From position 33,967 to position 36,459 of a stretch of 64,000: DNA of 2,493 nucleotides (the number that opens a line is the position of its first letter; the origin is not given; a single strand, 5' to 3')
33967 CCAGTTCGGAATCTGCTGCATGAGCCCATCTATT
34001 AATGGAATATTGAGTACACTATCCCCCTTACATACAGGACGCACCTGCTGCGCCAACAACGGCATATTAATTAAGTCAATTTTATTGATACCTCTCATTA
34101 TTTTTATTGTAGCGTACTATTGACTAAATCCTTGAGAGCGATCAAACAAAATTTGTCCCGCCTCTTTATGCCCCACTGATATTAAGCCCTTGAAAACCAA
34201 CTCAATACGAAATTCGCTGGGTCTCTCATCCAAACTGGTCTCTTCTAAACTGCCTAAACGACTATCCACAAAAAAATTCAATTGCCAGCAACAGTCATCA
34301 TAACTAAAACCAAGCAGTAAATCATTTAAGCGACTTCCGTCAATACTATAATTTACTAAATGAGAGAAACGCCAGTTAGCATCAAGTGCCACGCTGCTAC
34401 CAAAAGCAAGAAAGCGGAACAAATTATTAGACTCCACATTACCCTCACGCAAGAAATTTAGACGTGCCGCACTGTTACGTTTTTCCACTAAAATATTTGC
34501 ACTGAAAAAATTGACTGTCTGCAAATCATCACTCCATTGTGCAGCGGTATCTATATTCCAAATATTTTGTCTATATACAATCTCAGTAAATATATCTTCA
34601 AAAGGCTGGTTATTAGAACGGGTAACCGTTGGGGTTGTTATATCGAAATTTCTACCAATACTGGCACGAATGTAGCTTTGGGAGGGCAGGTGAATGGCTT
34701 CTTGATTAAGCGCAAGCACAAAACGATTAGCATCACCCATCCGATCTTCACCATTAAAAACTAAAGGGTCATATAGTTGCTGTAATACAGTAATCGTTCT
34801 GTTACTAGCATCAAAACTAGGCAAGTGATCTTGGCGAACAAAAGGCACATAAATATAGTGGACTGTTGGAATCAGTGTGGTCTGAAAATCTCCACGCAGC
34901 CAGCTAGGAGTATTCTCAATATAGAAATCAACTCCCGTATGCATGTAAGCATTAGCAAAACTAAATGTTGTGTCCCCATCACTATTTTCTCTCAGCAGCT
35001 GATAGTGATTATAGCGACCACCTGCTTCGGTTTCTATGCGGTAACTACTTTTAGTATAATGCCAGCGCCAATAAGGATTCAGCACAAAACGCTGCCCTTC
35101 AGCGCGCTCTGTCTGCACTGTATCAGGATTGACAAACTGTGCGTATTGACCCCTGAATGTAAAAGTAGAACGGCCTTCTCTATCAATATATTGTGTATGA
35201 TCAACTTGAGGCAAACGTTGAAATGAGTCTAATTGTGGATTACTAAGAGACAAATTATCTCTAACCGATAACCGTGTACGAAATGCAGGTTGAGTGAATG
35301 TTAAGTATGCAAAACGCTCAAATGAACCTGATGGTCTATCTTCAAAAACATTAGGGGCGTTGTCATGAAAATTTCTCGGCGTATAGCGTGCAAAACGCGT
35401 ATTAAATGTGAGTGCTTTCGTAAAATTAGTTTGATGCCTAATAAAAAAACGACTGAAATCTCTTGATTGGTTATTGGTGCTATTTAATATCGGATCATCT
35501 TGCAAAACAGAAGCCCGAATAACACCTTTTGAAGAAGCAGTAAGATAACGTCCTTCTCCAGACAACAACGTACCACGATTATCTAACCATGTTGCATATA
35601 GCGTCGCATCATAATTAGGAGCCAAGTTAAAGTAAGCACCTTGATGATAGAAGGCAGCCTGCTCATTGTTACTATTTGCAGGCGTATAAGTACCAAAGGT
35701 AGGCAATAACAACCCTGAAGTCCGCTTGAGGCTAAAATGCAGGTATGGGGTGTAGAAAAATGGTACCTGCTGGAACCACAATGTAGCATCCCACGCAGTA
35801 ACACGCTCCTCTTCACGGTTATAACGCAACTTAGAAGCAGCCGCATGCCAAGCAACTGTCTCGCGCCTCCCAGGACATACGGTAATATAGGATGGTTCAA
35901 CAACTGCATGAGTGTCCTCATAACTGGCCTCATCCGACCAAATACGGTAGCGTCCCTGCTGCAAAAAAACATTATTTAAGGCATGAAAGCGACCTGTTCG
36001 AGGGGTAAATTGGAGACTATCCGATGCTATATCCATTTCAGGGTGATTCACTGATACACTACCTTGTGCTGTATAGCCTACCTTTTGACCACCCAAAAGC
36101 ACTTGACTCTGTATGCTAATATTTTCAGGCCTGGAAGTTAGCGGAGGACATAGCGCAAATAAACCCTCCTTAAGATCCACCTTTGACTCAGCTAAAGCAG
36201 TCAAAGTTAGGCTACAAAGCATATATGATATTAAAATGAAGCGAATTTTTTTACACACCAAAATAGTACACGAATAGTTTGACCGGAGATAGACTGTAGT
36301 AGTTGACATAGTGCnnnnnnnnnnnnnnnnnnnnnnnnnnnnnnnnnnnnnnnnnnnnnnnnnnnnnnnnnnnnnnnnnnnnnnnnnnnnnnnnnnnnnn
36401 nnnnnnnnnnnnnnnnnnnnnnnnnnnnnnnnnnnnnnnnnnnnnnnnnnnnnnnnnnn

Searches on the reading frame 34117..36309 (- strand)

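Call 43: search_protein_families(library=ncbifam, proteins=[window:34117-36309:-], max_evalue=0.00001)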
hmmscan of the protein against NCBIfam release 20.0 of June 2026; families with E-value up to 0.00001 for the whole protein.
window:34117-36309:- (730 aa): 2 families
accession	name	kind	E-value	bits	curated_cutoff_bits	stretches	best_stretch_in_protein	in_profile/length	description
NF002997.0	PRK03761.1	equivalog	9.3e-47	159.6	683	1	116-693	143-739/783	LPS assembly protein LptD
NF003358.0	PRK04423.1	equivalog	2.9e-38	131.6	944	2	141-275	167-294/799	LPS-assembly protein LptD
